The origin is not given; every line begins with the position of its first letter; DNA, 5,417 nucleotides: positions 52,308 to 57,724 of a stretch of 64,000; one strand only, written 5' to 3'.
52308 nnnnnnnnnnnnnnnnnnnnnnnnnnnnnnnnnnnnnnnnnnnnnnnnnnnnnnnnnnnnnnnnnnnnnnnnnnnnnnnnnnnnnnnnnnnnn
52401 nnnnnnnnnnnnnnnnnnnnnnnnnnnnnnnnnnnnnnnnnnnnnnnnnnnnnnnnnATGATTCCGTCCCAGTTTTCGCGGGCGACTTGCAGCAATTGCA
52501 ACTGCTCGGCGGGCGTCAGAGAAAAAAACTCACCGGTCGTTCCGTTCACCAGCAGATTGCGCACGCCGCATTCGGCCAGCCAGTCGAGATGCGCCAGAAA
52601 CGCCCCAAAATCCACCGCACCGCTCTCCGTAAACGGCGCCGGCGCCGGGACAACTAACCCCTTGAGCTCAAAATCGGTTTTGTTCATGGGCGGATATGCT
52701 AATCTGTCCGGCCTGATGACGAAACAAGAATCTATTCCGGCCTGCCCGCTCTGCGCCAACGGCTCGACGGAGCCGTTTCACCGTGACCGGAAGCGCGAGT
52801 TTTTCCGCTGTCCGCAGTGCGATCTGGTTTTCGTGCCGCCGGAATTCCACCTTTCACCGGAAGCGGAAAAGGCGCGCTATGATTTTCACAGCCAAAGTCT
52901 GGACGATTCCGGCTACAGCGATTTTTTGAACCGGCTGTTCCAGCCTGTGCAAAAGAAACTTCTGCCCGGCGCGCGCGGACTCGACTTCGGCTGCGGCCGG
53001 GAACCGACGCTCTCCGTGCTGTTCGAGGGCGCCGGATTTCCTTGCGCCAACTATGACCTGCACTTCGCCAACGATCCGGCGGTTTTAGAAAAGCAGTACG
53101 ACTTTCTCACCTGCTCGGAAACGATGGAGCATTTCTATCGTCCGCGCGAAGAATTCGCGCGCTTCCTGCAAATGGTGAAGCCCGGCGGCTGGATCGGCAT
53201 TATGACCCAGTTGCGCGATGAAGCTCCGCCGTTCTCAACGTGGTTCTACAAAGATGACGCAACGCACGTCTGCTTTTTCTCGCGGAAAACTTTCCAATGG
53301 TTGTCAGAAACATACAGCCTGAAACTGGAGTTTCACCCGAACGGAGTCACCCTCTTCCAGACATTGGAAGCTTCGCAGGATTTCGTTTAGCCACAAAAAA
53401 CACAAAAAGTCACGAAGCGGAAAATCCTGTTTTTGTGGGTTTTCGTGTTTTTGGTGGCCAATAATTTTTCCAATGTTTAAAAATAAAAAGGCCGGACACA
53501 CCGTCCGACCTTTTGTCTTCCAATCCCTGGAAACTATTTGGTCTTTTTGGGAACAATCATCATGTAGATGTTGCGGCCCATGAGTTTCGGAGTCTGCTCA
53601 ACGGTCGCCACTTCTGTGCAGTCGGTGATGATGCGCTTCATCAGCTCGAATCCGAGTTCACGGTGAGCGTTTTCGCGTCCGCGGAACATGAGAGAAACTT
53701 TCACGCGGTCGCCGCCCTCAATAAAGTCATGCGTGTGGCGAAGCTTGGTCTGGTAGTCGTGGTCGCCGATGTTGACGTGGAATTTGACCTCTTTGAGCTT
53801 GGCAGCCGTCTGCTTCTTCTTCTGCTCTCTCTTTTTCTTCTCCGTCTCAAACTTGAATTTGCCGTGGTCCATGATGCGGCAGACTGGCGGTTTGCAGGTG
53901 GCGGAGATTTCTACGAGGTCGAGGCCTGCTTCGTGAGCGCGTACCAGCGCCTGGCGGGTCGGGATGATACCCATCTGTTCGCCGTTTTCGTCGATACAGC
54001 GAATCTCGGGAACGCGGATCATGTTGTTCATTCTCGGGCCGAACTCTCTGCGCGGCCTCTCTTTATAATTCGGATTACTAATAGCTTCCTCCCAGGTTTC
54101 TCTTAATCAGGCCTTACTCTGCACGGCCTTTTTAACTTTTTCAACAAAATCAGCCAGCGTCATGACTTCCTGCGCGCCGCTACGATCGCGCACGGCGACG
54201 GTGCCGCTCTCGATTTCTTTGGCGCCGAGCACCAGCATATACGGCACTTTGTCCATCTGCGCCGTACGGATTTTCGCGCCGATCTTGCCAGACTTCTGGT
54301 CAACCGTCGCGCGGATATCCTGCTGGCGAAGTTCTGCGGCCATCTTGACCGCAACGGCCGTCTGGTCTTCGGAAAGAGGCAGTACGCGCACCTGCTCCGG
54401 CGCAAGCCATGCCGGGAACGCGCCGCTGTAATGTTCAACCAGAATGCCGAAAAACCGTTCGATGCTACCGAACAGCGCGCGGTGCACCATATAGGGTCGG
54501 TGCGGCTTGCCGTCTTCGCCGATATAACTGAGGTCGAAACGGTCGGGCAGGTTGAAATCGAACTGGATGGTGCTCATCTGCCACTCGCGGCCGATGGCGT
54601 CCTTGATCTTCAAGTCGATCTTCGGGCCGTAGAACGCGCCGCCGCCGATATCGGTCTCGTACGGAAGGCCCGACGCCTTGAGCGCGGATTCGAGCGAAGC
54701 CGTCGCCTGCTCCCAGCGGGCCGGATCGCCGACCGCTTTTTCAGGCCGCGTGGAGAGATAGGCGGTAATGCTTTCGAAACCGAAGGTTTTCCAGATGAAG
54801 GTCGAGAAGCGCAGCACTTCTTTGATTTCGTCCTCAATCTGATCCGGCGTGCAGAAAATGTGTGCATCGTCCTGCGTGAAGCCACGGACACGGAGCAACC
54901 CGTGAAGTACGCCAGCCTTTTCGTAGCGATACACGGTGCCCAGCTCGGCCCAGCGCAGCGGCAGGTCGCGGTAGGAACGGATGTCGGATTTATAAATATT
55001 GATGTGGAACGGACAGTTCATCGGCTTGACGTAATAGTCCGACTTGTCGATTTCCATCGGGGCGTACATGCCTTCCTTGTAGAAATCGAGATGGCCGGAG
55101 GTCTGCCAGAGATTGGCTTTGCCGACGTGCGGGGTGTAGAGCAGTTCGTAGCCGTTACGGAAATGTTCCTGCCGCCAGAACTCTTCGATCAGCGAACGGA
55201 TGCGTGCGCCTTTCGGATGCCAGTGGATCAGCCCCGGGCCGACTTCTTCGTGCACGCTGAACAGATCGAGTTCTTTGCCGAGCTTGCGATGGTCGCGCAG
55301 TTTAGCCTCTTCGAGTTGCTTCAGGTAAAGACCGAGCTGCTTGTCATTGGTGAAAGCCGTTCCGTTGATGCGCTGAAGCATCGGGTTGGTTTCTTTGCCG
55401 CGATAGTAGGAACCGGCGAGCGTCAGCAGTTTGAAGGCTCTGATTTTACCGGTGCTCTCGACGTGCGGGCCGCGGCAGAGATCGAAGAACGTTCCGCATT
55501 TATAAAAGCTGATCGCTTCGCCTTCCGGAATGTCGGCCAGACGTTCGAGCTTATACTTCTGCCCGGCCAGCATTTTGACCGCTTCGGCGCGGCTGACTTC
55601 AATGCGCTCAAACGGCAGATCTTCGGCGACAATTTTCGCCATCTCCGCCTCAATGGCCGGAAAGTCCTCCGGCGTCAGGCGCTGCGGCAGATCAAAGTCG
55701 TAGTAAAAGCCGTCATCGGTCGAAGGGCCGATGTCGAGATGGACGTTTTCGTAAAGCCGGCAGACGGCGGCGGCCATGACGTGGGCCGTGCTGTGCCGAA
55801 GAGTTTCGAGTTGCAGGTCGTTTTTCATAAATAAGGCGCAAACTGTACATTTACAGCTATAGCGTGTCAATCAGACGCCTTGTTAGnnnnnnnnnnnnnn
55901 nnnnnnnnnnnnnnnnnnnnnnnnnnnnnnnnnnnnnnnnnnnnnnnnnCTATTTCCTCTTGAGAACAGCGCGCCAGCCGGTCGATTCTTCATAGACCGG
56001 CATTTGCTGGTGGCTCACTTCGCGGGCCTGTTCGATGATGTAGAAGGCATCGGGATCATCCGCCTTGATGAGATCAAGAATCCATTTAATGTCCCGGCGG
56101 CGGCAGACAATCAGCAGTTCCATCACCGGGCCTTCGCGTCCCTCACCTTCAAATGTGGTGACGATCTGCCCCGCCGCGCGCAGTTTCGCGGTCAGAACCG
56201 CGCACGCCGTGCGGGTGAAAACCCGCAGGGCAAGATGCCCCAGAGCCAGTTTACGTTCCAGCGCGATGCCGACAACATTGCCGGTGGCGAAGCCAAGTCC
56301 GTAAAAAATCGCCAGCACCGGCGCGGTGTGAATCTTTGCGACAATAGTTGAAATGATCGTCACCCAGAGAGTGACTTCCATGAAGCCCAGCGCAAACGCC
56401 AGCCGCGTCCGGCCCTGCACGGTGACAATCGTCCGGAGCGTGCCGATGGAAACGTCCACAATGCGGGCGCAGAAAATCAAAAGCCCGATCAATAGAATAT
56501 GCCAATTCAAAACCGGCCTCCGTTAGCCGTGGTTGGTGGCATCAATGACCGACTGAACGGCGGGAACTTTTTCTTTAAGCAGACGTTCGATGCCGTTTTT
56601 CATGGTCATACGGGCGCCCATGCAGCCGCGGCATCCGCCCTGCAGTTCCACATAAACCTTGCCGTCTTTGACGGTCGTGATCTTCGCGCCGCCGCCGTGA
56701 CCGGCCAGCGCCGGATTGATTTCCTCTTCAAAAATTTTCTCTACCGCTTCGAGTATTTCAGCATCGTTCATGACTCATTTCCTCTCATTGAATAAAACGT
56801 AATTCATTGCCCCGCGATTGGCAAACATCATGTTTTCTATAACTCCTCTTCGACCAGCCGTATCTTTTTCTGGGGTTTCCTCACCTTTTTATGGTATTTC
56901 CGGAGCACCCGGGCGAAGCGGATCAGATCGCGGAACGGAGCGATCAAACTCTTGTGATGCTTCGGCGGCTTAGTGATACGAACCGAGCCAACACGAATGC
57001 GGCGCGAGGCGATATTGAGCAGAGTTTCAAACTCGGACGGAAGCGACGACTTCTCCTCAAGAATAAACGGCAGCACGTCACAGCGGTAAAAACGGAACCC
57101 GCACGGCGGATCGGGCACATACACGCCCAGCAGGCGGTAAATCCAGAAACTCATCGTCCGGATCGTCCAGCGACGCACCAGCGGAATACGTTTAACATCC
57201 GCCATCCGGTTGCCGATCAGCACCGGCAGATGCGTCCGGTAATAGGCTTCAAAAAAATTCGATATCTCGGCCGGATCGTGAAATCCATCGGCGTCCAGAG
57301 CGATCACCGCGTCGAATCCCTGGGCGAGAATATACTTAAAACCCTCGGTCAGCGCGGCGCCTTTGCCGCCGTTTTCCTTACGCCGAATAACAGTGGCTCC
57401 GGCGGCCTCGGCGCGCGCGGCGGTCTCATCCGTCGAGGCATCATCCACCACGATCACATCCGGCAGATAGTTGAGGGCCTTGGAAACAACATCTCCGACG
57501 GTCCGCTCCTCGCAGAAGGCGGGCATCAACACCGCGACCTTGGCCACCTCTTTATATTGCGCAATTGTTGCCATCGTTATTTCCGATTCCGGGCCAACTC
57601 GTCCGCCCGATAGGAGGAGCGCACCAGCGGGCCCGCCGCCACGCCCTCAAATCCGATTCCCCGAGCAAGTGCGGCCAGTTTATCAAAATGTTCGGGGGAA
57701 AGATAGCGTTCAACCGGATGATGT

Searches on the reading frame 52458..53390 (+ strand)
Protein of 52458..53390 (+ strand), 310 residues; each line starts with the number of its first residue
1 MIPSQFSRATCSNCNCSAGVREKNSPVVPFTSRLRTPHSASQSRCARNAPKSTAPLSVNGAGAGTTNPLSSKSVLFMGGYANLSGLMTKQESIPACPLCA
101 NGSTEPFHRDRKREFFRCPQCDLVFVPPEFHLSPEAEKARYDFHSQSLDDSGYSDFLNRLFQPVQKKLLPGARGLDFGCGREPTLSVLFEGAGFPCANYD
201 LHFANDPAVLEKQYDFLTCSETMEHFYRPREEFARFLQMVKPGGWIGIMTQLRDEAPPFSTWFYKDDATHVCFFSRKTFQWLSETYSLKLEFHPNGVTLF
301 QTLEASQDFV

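Call 6: search_protein_families(library=pfam, proteins=[window:52458-53390:+])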
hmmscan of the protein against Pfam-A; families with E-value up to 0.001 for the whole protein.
window:52458-53390:+ (310 aa): 1 family
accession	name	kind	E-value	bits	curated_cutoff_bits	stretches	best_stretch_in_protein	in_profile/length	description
PF13489.12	Methyltransf_23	-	2.8e-23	82.9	27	1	153-289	9-160/164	Methyltransferase domain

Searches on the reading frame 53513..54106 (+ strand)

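Call 82: search_protein_families(library=pfam, max_evalue=1, proteins=[window:53513-54106:+])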
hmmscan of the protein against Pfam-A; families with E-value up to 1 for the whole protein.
window:53513-54106:+ (197 aa): 1 family
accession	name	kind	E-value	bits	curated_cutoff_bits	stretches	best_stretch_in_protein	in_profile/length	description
PF03158.18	DUF249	-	0.017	15.3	27.4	1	46-102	72-128/192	Multigene family 530 protein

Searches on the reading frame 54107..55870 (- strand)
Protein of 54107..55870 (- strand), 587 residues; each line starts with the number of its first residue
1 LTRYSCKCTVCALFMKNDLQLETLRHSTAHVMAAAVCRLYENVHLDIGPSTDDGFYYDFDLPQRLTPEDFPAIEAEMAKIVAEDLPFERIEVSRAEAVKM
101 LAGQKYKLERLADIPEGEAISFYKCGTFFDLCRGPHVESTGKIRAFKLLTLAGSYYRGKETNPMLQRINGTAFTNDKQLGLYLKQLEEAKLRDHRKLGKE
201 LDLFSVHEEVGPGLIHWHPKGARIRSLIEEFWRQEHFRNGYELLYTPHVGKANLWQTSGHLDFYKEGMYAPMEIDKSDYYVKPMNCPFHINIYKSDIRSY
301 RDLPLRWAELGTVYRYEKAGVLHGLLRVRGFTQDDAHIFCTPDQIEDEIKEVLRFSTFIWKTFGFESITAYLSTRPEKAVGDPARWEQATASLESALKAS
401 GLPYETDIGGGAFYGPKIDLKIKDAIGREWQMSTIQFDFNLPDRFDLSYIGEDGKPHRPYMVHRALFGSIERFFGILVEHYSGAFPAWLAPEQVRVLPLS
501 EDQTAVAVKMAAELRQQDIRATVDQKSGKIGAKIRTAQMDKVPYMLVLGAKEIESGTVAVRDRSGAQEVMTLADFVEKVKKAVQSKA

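Call 6: search_protein_families(library=pfam, proteins=[window:54107-55870:-])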
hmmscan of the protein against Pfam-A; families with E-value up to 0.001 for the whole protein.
window:54107-55870:- (587 aa): 3 families
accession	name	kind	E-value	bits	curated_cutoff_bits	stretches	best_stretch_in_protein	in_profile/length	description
PF00587.30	tRNA-synt_2b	-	9.1e-49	166.4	29.3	1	275-481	6-179/179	tRNA synthetase class II core domain (G, H, P, S and T)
PF03129.25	HGTP_anticodon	-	1.5e-23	83.2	21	1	493-581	1-93/94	Anticodon binding domain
PF07973.19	tRNA_SAD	-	5.7e-16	58.7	24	1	120-169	1-44/44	Threonyl and Alanyl tRNA synthetase second additional domain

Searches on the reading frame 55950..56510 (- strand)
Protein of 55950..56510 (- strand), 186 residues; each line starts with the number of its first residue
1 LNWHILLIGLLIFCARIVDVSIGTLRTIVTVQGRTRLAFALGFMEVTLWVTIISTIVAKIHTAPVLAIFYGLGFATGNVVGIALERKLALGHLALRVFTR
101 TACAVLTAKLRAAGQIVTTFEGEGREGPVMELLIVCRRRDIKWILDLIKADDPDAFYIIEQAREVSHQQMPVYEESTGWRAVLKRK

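Call 97: search_protein_families(library=pfam, max_evalue=0.1, proteins=[window:55950-56510:-])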
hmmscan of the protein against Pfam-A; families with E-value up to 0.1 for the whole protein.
window:55950-56510:- (186 aa): 2 families
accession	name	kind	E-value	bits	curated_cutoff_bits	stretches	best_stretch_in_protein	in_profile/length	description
PF18955.5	DUF5698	-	1.4e-17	64.3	27.5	1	24-82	1-58/58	Domain of unknown function (DUF5698)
PF10035.14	DUF2179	-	1.4e-10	41.2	22.8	1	117-166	3-54/55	Uncharacterized protein conserved in bacteria (DUF2179)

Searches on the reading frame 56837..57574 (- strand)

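Call 82: search_protein_families(library=pfam, max_evalue=1, proteins=[window:56837-57574:-])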
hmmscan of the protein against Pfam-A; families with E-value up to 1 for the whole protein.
window:56837-57574:- (245 aa): 4 families
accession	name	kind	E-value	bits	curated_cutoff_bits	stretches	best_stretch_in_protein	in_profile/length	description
PF00535.33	Glycos_transf_2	-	6.1e-20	72.3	23.3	1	15-168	2-164/168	Glycosyl transferase family 2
PF13641.12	Glyco_tranf_2_3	-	0.00015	22.3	27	1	13-104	3-104/230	Glycosyltransferase like family 2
PF12804.13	NTP_transf_3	-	0.18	12.4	27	1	25-118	26-118/160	MobA-like NTP transferase domain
PF18029.7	Glyoxalase_6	-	0.19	12.8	23.6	1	42-72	66-93/106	Glyoxalase-like domain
